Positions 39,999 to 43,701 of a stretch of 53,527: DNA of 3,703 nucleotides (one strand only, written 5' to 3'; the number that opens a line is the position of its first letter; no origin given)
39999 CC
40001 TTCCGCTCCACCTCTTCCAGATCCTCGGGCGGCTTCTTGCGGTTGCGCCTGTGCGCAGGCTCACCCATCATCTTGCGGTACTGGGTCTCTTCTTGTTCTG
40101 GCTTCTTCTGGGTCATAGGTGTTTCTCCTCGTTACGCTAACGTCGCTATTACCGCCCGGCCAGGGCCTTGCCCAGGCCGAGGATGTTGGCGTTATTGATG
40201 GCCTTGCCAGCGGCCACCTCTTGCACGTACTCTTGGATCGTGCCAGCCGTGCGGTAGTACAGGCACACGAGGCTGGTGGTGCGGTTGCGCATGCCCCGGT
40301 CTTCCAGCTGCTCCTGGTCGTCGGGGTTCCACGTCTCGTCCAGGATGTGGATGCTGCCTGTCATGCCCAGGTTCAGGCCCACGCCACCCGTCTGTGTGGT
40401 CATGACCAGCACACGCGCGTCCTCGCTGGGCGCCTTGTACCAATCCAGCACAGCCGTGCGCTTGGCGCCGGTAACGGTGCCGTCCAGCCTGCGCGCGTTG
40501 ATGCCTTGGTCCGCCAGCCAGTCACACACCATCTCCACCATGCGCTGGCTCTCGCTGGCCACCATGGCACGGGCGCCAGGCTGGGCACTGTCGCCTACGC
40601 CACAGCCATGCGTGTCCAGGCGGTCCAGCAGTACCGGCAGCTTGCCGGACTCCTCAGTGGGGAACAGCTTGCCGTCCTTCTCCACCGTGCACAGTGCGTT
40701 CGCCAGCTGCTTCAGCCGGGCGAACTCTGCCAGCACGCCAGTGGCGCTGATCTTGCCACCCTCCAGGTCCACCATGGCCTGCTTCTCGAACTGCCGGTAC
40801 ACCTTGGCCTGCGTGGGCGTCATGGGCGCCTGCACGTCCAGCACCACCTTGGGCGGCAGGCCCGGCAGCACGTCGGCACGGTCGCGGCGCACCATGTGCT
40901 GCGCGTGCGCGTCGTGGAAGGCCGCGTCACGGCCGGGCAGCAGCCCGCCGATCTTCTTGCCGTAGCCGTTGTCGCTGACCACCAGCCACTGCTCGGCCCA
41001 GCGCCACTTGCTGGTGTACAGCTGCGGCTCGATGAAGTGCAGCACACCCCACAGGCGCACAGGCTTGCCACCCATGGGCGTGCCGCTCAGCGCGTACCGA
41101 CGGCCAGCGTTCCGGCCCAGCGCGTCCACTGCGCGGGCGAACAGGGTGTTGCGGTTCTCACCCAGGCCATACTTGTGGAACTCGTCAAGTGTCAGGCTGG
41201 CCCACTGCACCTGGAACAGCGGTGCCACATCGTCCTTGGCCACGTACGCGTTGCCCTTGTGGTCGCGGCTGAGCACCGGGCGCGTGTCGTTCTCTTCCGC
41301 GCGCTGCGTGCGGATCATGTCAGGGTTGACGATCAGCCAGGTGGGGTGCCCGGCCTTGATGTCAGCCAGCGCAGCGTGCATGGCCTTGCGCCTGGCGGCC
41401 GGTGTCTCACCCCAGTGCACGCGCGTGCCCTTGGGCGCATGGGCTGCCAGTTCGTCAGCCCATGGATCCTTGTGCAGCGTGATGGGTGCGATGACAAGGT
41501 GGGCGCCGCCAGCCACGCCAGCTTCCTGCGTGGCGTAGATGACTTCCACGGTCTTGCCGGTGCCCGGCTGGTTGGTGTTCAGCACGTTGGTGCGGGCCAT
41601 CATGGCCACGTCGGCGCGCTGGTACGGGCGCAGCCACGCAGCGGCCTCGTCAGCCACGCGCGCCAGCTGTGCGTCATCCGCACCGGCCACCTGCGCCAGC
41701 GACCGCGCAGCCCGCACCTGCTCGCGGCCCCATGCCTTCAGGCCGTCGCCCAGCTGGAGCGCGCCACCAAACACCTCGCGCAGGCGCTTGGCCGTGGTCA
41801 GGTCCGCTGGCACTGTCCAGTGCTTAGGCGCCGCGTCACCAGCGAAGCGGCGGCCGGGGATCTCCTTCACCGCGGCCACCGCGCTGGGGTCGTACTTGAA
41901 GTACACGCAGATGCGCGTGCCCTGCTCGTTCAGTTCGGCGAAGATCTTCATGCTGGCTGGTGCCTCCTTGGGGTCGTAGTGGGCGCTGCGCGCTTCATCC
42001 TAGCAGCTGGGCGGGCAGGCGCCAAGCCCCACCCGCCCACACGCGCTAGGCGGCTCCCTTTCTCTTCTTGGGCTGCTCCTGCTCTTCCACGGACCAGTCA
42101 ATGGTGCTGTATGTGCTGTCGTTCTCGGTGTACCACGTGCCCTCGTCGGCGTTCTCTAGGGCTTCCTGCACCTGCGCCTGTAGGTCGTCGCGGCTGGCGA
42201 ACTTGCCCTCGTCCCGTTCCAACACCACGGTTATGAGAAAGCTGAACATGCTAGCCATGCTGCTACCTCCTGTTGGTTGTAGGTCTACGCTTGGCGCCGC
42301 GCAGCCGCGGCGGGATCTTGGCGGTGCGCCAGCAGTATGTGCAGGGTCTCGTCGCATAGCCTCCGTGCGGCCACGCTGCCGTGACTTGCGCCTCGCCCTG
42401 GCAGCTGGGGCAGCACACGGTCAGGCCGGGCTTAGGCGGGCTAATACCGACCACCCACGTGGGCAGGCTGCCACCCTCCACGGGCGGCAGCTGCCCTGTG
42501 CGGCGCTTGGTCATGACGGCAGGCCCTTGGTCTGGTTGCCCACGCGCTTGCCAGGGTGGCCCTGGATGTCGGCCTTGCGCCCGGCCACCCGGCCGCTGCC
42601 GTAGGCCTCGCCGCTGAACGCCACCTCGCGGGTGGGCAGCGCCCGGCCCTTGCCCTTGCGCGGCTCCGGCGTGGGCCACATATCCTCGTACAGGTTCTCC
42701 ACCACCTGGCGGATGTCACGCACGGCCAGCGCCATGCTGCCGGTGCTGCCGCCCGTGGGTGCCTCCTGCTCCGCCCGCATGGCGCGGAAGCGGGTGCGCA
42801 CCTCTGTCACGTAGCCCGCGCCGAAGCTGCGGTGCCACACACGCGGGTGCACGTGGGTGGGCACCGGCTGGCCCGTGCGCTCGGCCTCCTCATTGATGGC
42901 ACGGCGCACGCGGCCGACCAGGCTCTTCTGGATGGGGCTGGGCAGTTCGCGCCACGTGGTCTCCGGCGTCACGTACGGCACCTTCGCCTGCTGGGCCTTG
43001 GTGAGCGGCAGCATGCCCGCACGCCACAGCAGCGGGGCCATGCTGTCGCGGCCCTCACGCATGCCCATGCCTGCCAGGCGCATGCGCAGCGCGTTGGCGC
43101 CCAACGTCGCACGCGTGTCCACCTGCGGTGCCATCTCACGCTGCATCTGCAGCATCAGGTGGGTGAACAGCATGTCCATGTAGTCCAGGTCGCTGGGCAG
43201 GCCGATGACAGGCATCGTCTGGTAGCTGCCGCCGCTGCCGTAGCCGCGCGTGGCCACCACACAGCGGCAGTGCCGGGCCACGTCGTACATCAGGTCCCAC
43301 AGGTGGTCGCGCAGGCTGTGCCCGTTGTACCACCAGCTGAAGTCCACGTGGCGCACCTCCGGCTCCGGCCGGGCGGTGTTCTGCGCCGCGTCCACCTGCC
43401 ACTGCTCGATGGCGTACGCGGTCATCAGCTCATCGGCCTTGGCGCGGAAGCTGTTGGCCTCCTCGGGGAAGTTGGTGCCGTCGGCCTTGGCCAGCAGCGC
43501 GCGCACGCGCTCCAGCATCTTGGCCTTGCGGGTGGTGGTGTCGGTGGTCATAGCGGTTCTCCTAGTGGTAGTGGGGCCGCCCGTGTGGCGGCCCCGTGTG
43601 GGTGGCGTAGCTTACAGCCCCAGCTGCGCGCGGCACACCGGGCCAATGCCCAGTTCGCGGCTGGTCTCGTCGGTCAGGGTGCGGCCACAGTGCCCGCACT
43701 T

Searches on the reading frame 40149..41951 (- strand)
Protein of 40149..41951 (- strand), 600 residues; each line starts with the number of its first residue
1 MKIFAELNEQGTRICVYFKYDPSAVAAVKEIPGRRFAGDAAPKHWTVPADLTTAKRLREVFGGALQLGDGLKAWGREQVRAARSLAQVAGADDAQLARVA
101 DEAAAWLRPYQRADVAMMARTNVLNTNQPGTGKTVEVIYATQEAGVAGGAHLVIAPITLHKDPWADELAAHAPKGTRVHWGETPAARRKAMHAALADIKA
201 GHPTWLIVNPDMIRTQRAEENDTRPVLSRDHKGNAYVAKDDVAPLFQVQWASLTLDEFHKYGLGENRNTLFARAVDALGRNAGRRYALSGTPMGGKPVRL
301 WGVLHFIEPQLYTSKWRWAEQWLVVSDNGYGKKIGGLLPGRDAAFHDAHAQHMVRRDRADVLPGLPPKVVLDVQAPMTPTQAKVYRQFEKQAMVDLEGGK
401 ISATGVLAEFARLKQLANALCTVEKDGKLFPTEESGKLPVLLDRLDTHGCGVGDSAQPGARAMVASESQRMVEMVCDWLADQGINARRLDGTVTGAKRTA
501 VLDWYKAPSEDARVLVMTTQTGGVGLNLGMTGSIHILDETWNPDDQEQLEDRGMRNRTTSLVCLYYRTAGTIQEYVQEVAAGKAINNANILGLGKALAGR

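Call 38: search_protein_families(library=phrogs, max_evalue=0.001, proteins=[window:40149-41951:-])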
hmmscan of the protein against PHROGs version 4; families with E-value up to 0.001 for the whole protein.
window:40149-41951:- (600 aa): 3 families
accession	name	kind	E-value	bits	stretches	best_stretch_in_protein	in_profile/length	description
phrog_62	-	DNA, RNA and nucleotide metabolism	6.5e-81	273.5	1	61-597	674-1139/1881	DNA helicase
phrog_29996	-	unknown function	2.9e-11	43.1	1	237-583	825-1156/1189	-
phrog_16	-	DNA, RNA and nucleotide metabolism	6e-08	32.4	0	457-566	490-596/986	DNA helicase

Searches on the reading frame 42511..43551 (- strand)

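Call 38: search_protein_families(library=phrogs, max_evalue=0.001, proteins=[window:42511-43551:-])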
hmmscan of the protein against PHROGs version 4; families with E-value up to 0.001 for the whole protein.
window:42511-43551:- (346 aa): 1 family
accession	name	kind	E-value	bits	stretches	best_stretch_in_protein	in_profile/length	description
phrog_421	-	unknown function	6.8e-30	105.3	1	6-330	3-227/241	unknown function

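Call 102: search_protein_families(library=pfam, max_evalue=0.01, proteins=[window:42511-43551:-])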
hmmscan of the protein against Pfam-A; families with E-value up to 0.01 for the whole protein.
window:42511-43551:- (346 aa): 2 families
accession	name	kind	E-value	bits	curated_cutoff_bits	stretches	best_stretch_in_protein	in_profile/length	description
PF10979.13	DUF2786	-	6e-13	49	23.9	1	11-50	1-40/40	Protein of unknown function (DUF2786)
PF23771.1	DUF7168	-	0.00058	20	25.5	0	81-146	21-83/140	Domain of unknown function (DUF7168)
